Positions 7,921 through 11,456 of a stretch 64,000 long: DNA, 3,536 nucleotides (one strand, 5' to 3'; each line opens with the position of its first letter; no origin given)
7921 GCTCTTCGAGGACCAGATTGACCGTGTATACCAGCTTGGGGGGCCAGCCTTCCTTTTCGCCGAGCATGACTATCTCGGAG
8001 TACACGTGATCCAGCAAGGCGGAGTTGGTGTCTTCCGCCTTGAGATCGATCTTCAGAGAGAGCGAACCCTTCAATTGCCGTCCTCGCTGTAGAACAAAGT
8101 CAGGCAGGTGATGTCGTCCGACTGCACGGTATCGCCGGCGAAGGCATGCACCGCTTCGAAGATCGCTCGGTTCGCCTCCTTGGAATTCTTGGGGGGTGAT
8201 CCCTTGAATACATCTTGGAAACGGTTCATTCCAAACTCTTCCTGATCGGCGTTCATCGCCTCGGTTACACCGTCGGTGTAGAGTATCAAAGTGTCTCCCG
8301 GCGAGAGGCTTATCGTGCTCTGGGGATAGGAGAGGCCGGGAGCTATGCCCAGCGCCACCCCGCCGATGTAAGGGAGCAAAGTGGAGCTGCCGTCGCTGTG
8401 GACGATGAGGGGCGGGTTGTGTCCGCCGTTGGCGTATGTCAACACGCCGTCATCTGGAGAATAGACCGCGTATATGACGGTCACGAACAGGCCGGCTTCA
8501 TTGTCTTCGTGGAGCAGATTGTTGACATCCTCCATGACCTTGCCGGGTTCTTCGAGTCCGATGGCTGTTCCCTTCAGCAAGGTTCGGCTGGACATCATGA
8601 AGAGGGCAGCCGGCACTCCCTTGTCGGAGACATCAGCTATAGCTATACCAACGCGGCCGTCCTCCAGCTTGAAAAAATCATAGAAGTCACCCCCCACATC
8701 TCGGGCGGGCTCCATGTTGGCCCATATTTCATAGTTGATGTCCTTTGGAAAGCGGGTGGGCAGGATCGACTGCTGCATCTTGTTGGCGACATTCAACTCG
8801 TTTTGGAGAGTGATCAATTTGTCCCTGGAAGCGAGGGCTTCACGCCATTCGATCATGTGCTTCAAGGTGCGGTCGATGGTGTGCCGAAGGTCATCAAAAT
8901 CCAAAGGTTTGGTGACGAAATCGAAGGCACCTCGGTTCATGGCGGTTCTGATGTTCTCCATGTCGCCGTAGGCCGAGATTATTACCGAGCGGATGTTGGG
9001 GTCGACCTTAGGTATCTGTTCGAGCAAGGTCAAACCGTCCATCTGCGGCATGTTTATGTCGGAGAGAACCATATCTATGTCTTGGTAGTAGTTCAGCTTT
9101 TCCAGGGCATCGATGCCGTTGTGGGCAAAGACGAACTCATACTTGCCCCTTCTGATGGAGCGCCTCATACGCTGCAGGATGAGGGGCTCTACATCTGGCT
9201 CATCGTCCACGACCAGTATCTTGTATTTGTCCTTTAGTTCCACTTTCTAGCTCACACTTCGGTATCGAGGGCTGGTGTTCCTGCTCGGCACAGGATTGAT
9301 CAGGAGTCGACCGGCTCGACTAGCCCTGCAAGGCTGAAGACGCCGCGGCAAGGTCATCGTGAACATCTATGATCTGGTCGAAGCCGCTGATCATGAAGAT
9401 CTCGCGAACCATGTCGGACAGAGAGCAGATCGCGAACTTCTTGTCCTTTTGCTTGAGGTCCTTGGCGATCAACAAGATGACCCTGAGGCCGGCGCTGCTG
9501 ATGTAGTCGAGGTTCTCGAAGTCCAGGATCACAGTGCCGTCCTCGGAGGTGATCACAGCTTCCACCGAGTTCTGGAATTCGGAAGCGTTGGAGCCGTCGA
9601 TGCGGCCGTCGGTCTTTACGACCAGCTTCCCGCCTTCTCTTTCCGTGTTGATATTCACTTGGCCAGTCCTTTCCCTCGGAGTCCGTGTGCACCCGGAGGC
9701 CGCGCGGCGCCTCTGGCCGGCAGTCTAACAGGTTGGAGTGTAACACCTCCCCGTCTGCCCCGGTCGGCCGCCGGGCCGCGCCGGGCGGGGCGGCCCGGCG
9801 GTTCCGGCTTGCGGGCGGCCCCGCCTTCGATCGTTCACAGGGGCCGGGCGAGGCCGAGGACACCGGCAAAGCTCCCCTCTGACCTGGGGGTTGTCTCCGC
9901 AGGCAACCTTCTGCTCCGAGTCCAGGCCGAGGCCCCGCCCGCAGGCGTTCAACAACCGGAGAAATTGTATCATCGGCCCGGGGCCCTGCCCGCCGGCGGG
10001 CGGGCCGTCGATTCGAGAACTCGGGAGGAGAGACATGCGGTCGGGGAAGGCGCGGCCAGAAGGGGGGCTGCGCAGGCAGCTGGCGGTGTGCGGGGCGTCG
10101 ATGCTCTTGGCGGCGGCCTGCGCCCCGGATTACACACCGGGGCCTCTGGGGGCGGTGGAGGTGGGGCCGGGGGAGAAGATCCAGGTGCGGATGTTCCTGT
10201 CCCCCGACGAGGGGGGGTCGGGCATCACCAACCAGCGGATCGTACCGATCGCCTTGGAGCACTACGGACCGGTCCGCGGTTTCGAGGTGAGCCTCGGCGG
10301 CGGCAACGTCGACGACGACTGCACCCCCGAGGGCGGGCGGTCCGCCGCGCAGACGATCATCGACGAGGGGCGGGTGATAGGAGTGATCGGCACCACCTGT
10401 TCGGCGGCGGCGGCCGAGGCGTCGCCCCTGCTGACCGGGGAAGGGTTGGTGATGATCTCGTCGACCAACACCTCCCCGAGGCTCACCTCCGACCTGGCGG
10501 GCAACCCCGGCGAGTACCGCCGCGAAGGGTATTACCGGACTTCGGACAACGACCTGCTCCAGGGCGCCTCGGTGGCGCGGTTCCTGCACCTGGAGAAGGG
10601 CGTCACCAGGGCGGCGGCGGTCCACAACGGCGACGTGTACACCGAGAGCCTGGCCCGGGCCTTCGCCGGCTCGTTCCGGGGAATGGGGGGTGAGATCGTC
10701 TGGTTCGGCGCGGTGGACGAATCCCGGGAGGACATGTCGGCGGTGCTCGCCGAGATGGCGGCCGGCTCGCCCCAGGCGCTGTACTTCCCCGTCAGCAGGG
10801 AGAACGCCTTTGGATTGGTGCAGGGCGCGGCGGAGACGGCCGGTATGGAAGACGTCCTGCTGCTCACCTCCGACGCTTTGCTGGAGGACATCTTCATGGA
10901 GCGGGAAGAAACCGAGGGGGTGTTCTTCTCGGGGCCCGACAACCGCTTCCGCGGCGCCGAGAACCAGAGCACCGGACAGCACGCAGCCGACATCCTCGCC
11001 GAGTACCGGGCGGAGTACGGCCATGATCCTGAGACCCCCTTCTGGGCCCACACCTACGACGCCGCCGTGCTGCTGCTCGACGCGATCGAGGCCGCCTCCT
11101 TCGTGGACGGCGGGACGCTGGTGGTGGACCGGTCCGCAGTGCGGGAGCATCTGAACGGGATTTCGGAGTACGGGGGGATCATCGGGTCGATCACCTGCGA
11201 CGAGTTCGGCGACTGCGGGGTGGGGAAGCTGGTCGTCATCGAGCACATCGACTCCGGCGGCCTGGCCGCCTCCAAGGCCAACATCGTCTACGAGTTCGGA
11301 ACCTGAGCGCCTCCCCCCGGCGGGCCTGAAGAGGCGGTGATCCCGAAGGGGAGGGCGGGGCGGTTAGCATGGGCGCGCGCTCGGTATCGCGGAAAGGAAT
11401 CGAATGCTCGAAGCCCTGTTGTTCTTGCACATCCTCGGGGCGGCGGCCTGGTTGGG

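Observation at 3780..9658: Six-gene partner-switching operon wired to a periplasmic solute-binding protein and a sensor kinase, with no sigma factor target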

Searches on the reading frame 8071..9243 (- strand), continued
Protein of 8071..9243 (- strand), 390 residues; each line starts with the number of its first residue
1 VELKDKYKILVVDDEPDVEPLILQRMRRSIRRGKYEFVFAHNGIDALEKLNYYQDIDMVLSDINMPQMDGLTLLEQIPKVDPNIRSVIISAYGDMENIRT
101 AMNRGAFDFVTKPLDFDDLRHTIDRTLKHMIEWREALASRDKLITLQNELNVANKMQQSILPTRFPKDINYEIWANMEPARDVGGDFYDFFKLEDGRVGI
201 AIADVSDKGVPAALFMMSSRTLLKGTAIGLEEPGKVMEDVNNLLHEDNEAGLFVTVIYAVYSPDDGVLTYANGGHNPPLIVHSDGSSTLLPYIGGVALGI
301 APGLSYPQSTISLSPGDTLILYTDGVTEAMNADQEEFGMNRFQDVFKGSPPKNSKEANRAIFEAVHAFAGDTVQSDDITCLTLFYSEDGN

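Call 72: get_annotated_region(hit=H16, flank=6000)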
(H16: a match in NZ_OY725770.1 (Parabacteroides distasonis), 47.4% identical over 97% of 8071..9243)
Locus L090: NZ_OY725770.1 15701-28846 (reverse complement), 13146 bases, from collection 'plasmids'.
description: Parabacteroides distasonis strain Parabacteroides distasonis TSDC17.2-1.1 plasmid 25, complete sequence
organism: Parabacteroides distasonis (NCBI taxid 823)
taxonomy: Bacteria; Bacteroidota; Bacteroidia; Bacteroidales; Tannerellaceae; Parabacteroides; Parabacteroides distasonis
host: -; source: -; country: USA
typing (MOB-suite, as given by PLSDB): non-mobilizable
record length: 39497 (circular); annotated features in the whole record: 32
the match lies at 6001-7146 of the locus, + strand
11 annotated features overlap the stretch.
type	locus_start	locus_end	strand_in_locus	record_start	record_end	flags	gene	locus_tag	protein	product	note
CDS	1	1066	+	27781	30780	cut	-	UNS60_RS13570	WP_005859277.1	tetratricopeptide repeat protein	-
CDS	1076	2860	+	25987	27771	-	-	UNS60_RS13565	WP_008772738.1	TonB-dependent receptor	GO:0055085 - transmembrane transport [Evidence IEA]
CDS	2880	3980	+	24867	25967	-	-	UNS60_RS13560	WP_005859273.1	HAMP domain-containing sensor histidine kinase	GO:0007165 - signal transduction [Evidence IEA]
CDS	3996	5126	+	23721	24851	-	-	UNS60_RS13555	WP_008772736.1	HAMP domain-containing sensor histidine kinase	GO:0007165 - signal transduction [Evidence IEA]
CDS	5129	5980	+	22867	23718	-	-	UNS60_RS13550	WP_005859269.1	HAMP domain-containing sensor histidine kinase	GO:0007165 - signal transduction [Evidence IEA]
CDS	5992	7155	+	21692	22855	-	-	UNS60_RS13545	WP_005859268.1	SpoIIE family protein phosphatase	-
CDS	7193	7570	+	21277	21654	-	-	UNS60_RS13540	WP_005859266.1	hypothetical protein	-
CDS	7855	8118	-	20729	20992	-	-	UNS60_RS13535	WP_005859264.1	tetratricopeptide repeat protein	-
CDS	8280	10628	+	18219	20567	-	topA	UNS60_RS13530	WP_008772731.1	type I DNA topoisomerase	GO:0006260 - DNA replication [Evidence IEA]; GO:0006265 - DNA topological change [Evidence IEA]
CDS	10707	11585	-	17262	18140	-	-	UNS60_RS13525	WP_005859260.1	VIT1/CCC1 transporter family protein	GO:0030026 - intracellular manganese ion homeostasis [Evidence IEA]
CDS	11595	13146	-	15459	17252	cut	argS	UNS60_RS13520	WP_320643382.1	arginine--tRNA ligase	GO:0006420 - arginyl-tRNA aminoacylation [Evidence IEA]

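Call 73: get_annotated_region(hit=H17, flank=6000)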
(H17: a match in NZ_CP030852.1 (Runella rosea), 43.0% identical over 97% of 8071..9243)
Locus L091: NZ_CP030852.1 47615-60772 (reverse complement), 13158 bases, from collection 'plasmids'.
description: Runella rosea strain HYN0085 plasmid unnamed2, complete sequence
organism: Runella rosea (NCBI taxid 2259595)
taxonomy: Bacteria; Bacteroidota; Cytophagia; Cytophagales; Spirosomataceae; Runella; Runella rosea
host: -; source: Whole organism,fresh water; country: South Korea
typing (MOB-suite, as given by PLSDB): non-mobilizable; replicon rep_cluster_597
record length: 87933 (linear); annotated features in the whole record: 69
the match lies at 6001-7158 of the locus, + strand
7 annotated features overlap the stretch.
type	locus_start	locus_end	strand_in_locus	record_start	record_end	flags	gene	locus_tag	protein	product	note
CDS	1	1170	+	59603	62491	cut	-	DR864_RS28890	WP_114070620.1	MFS transporter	-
CDS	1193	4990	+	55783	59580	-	-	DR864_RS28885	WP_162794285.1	sensor histidine kinase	-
CDS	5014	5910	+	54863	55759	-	-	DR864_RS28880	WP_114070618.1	ATP-binding protein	-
CDS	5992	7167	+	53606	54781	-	-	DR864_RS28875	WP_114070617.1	SpoIIE family protein phosphatase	-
CDS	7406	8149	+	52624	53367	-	-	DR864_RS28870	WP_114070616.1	response regulator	GO:0000160 - phosphorelay signal transduction system [Evidence IEA]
CDS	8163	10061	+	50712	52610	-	-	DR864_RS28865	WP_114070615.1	histidine kinase dimerization/phosphoacceptor domain -containing protein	-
CDS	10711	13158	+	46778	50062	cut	-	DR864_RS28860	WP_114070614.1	C25 family cysteine peptidase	GO:0006508 - proteolysis [Evidence IEA]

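Call 89: search_protein_families(library=pfam, proteins=[L043:14968-16713:-, L043:13353-14765:-, L043:12978-13307:-, L007:13924-14751:+, L007:14748-15359:+, L053:13048-14490:+, L022:9304-10449:+], max_evalue=0.001)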
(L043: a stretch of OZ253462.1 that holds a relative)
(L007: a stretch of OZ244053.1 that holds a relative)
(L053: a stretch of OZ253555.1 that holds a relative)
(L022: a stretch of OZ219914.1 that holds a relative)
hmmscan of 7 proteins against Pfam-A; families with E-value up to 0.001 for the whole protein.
L043:14968-16713:- (581 aa): 4 families
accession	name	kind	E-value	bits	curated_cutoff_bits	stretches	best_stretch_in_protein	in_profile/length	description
PF13304.12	AAA_21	-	6.1e-21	76.2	27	1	241-319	225-304/304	AAA domain, putative AbiEii toxin, Type IV TA system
PF13175.12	AAA_15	-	6.5e-19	69.2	32.1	2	1-42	1-44/374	AAA ATPase domain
PF02463.25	SMC_N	-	1.9e-10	41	40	1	1-55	1-57/220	RecF/RecN/SMC N terminal domain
PF13476.12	AAA_23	-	5.9e-08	34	27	1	4-44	1-42/201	AAA domain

L043:13353-14765:- (470 aa): 1 family
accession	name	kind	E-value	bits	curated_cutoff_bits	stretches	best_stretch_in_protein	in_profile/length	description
PF00909.26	Ammonium_transp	-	2.8e-97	326.4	23.2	1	54-451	3-399/399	Ammonium Transporter Family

L043:12978-13307:- (109 aa): 2 families
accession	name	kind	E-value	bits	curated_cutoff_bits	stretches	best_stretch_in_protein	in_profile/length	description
PF01740.26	STAS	-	5.3e-22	78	22.6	1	2-104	3-106/106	STAS domain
PF13466.11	STAS_2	-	1.5e-11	44.8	29.2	1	16-92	5-80/80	STAS domain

L007:13924-14751:+ (275 aa): 2 families
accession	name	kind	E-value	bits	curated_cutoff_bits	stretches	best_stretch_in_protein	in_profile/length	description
PF14403.11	CP_ATPgrasp_2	-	1.9e-72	244.7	32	1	79-270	1-193/374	Circularly permuted ATP-grasp type 2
PF04174.18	CP_ATPgrasp_1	-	2e-71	241.2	23.1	1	79-269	1-192/332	A circularly permuted ATPgrasp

L007:14748-15359:+ (203 aa): 2 families
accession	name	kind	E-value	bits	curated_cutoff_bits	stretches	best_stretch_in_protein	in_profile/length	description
PF14403.11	CP_ATPgrasp_2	-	1.8e-69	234.9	32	1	2-179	199-374/374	Circularly permuted ATP-grasp type 2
PF04174.18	CP_ATPgrasp_1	-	1.8e-56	192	23.1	1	2-135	199-332/332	A circularly permuted ATPgrasp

L053:13048-14490:+ (480 aa): 1 family
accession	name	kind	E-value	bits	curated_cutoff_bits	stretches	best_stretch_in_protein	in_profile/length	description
PF00909.26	Ammonium_transp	-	2e-98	330.2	23.2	1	68-463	3-399/399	Ammonium Transporter Family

L022:9304-10449:+ (382 aa): 3 families
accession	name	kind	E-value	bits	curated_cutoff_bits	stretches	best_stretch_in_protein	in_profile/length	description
PF13458.12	Peripla_BP_6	-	1.4e-53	183.2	31.7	1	37-378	5-342/343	Periplasmic binding protein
PF01094.35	ANF_receptor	-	3.4e-14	53.1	25.4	1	56-266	5-216/353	Receptor family ligand binding region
PF13433.12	Peripla_BP_5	-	2.3e-05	24.1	27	1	43-227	10-190/363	Periplasmic binding protein domain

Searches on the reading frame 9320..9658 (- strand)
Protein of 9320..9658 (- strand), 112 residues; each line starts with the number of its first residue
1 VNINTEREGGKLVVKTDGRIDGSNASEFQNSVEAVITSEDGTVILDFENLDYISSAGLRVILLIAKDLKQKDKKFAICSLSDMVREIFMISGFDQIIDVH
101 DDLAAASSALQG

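Call 4: search_protein_families(library=pfam, proteins=[window:9320-9658:-], max_evalue=0.01)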
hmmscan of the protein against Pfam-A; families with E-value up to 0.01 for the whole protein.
window:9320-9658:- (112 aa): 2 families
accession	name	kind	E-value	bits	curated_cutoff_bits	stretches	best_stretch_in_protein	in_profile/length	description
PF01740.26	STAS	-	7.7e-21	74.3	22.6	1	2-106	1-106/106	STAS domain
PF13466.11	STAS_2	-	1.7e-09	38.2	29.2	1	17-94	4-80/80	STAS domain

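Call 69: search_protein_families(library=ncbifam, proteins=[window:9320-9658:-], max_evalue=0.001)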
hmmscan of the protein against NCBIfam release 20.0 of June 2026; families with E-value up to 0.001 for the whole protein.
window:9320-9658:- (112 aa): 2 families
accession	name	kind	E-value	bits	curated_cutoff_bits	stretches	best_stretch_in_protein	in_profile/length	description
TIGR00377.1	ant_ant_sig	superfamily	1.4e-24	86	53.45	1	1-102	3-105/108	anti-sigma factor antagonist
TIGR02886.1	spore_II_AA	equivalog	5.7e-16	58.4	114.75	1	4-105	2-104/106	anti-sigma F factor antagonist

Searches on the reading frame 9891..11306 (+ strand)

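Call 4: search_protein_families(library=pfam, proteins=[window:9891-11306:+], max_evalue=0.01)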
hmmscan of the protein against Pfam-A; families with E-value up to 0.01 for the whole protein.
window:9891-11306:+ (471 aa): 2 families
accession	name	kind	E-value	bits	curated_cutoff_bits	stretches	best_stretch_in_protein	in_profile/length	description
PF13458.12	Peripla_BP_6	-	2.9e-26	93.4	31.7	1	140-434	48-320/343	Periplasmic binding protein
PF01094.35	ANF_receptor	-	9.2e-13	48.4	25.4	1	140-442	30-340/353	Receptor family ligand binding region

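Call 69: search_protein_families(library=ncbifam, proteins=[window:9891-11306:+], max_evalue=0.001)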
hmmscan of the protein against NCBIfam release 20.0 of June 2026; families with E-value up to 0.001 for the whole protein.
window:9891-11306:+ (471 aa): 1 family
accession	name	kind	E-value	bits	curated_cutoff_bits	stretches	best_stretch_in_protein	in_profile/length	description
NF011933.0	PRK15404.1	subfamily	7.2e-20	71.4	477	1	135-443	68-351/370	high-affinity branched-chain amino acid ABC transporter substrate-binding protein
